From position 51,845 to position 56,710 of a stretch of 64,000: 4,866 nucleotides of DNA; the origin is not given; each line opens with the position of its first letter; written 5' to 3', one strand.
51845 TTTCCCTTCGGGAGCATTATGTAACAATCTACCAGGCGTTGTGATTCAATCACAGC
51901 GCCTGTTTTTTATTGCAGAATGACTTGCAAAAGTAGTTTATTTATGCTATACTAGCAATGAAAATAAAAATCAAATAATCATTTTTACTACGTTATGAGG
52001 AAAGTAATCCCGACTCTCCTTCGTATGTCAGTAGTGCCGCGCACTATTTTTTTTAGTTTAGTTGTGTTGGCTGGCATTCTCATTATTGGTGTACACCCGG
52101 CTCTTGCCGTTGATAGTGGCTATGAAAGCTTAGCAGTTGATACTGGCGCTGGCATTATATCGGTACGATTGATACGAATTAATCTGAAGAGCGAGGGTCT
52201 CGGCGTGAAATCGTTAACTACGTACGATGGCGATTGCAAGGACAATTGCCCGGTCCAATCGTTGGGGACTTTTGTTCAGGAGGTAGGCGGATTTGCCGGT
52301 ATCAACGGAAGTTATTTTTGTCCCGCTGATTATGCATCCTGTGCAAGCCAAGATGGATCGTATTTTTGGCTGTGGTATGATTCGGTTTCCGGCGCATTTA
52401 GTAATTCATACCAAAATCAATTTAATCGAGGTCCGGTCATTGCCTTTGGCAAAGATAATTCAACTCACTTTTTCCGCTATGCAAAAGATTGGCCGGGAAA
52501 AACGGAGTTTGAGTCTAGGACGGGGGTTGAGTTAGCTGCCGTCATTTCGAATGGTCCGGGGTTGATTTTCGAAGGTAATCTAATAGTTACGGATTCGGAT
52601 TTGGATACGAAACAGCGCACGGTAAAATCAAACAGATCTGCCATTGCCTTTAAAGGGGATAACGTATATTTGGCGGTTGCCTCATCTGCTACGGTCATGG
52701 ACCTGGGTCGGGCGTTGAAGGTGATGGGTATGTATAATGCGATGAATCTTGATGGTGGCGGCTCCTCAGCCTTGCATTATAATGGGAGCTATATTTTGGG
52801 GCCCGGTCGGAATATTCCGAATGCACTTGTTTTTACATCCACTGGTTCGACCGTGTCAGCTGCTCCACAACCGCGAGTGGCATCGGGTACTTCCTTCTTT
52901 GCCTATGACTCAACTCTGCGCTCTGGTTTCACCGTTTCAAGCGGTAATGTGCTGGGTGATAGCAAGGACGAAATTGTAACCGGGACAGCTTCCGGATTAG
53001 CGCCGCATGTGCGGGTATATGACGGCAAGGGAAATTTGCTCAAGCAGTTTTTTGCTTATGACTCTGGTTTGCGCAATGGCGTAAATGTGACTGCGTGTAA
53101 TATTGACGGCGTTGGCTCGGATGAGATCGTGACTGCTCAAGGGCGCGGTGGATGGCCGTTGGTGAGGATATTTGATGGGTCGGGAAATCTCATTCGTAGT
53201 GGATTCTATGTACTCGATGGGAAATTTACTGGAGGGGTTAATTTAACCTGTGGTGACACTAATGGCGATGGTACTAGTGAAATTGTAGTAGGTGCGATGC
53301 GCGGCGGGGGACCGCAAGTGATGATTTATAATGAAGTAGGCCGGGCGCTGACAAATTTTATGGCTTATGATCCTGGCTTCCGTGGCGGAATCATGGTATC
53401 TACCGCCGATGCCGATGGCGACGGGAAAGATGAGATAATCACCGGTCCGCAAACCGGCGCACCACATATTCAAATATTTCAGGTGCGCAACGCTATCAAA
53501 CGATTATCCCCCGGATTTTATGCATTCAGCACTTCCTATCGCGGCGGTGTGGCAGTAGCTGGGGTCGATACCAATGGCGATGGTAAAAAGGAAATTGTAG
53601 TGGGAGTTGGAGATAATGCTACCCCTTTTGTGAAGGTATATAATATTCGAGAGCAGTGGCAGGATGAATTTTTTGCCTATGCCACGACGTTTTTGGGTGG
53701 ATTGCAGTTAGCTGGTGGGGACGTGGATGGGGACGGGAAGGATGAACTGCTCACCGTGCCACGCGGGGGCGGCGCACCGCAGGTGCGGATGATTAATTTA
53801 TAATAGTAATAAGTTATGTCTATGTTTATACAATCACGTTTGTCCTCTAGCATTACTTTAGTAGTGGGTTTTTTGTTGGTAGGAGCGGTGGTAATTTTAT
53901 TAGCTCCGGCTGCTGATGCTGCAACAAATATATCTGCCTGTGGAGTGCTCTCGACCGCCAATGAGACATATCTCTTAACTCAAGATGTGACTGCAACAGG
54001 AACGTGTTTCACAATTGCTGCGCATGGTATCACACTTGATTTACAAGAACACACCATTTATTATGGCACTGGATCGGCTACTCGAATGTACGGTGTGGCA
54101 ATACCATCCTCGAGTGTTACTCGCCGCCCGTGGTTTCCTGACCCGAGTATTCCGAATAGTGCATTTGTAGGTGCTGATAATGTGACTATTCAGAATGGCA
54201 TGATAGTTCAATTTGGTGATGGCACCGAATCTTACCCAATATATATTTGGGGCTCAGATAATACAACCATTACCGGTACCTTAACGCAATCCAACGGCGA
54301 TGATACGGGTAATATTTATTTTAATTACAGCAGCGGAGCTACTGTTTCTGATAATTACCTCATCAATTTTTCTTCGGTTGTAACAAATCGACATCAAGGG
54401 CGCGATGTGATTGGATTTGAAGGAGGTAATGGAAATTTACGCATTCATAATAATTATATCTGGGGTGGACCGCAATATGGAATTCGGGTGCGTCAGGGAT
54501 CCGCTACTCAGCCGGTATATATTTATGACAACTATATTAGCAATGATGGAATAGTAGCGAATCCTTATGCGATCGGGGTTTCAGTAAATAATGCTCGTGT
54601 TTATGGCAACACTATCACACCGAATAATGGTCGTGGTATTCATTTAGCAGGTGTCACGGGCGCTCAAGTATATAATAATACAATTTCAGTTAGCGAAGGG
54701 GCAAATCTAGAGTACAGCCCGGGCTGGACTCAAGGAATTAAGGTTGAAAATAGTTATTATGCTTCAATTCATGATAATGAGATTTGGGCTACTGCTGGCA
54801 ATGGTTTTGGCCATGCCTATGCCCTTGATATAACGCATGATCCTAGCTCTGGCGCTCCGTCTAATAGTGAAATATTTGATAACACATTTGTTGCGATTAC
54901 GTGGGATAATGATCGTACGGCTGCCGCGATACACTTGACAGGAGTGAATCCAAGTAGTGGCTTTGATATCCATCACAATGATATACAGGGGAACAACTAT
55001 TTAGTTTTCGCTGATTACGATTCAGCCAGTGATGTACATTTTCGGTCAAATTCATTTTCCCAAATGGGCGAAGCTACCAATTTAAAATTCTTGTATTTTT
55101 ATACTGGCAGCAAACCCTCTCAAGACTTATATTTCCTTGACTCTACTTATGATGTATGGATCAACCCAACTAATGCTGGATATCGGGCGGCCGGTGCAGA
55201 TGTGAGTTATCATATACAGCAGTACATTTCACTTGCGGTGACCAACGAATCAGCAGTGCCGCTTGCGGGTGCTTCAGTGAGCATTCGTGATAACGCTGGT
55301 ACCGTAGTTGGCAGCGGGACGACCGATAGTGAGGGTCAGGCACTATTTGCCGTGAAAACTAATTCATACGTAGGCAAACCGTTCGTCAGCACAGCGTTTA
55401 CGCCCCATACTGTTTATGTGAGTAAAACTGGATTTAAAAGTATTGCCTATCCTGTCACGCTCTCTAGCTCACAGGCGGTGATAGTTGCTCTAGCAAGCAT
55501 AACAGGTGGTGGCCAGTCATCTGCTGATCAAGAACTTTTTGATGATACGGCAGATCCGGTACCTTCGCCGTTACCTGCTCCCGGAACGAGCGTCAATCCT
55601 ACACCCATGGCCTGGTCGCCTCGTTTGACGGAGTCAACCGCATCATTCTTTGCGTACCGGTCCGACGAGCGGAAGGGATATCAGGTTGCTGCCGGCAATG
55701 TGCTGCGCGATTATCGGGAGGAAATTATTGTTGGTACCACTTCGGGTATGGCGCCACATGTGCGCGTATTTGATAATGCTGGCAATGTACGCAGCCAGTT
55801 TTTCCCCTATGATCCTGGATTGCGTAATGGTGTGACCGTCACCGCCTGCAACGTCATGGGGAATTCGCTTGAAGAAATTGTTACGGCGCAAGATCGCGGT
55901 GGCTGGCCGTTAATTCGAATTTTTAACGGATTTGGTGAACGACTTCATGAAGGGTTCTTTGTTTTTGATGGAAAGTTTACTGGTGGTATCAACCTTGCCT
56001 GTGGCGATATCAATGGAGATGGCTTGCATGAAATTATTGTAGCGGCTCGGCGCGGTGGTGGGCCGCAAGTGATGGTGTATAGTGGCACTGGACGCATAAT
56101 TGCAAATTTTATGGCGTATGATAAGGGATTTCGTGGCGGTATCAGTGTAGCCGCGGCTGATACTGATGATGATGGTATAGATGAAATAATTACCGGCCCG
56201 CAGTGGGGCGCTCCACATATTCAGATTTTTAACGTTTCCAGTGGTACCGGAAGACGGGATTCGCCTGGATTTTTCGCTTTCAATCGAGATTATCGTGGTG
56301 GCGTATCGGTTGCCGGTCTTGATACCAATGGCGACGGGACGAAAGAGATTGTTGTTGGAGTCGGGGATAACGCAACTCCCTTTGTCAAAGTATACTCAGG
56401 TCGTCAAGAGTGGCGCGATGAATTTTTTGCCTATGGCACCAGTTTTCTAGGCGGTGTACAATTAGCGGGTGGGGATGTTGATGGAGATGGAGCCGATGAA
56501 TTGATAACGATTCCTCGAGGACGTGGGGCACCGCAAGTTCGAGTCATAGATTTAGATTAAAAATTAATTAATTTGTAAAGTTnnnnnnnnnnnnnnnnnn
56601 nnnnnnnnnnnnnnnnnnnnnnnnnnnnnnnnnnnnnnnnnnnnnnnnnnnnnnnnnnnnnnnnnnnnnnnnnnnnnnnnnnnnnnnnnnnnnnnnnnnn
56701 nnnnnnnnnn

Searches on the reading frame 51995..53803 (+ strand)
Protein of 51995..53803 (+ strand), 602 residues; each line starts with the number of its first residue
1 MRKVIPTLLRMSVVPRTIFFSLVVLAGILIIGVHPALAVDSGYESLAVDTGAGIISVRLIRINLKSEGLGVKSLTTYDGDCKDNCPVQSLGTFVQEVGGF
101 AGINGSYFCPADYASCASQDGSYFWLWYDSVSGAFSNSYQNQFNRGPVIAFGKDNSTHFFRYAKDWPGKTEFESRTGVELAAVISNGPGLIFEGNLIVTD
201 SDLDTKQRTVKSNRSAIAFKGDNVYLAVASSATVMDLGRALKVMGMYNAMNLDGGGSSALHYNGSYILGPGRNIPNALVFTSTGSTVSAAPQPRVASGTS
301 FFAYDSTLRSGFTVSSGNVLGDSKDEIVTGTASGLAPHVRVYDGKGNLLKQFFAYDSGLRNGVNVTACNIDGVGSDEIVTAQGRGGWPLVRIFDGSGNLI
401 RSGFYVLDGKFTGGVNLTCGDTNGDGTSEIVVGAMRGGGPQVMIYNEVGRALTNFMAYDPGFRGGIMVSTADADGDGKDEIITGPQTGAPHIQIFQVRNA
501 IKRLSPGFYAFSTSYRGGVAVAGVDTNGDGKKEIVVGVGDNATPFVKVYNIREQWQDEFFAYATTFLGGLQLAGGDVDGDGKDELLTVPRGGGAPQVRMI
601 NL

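Call 9: search_protein_families(library=pfam, proteins=[window:51995-53803:+], max_evalue=0.01)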
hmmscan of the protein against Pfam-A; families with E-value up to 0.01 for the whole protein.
window:51995-53803:+ (602 aa): 3 families
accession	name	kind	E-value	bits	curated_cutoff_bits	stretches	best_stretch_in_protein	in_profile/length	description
PF09992.14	NAGPA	-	4.3e-18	66.5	25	1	140-280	33-168/169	Phosphodiester glycosidase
PF01839.29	FG-GAP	-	6.6e-15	55.1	22.1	2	569-589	2-23/37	FG-GAP repeat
PF13517.12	FG-GAP_3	-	6.4e-10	39.9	26.9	2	421-482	1-60/61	FG-GAP-like repeat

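Call 19: search_protein_families(library=phrogs, proteins=[window:51995-53803:+], max_evalue=0.01)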
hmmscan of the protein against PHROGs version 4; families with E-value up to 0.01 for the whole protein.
window:51995-53803:+ (602 aa): 1 family
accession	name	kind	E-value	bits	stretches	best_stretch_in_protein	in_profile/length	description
phrog_18955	-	unknown function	0.00067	19.4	1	188-317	95-222/483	-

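Call 54: search_protein_families(library=ncbifam, proteins=[window:51995-53803:+], max_evalue=0.01)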
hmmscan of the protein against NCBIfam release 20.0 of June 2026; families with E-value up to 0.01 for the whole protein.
window:51995-53803:+ (602 aa): 0 families

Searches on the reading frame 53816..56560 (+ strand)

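Call 19: search_protein_families(library=phrogs, proteins=[window:53816-56560:+], max_evalue=0.01)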
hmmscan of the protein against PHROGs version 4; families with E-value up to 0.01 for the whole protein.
window:53816-56560:+ (914 aa): 0 families

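Call 54: search_protein_families(library=ncbifam, proteins=[window:53816-56560:+], max_evalue=0.01)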
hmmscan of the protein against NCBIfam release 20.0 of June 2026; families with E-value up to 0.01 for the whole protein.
window:53816-56560:+ (914 aa): 1 family
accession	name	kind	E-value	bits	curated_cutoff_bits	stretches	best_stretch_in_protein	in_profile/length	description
TIGR03804.1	para_beta_helix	repeat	0.0058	16.3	19.45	1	258-291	8-40/44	parallel beta-helix repeat protein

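Call 55: search_protein_families(library=pfam, proteins=[window:53816-56560:+], max_evalue=0.01)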
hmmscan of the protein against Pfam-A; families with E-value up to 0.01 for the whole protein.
window:53816-56560:+ (914 aa): 6 families
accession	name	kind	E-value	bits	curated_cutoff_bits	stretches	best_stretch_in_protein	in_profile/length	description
PF13229.12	Beta_helix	-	2.3e-12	47.2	25.9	2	204-361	7-142/158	Right handed beta helix region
PF01839.29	FG-GAP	-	1.3e-11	44.6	22.1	1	726-754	4-27/37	FG-GAP repeat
PF13517.12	FG-GAP_3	-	8.1e-08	33.2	26.9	2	731-792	1-60/61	FG-GAP-like repeat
PF11974.14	bMG3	-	1.2e-05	25.6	34.9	1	478-517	23-62/103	Bacterial alpha-2-macroglobulin MG3 domain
PF13620.12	CarboxypepD_reg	-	0.00091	20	32.3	1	471-518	2-50/82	Carboxypeptidase regulatory-like domain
PF17936.7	Big_6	-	0.004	17.8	27.6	0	484-516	23-55/83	Bacterial Ig domain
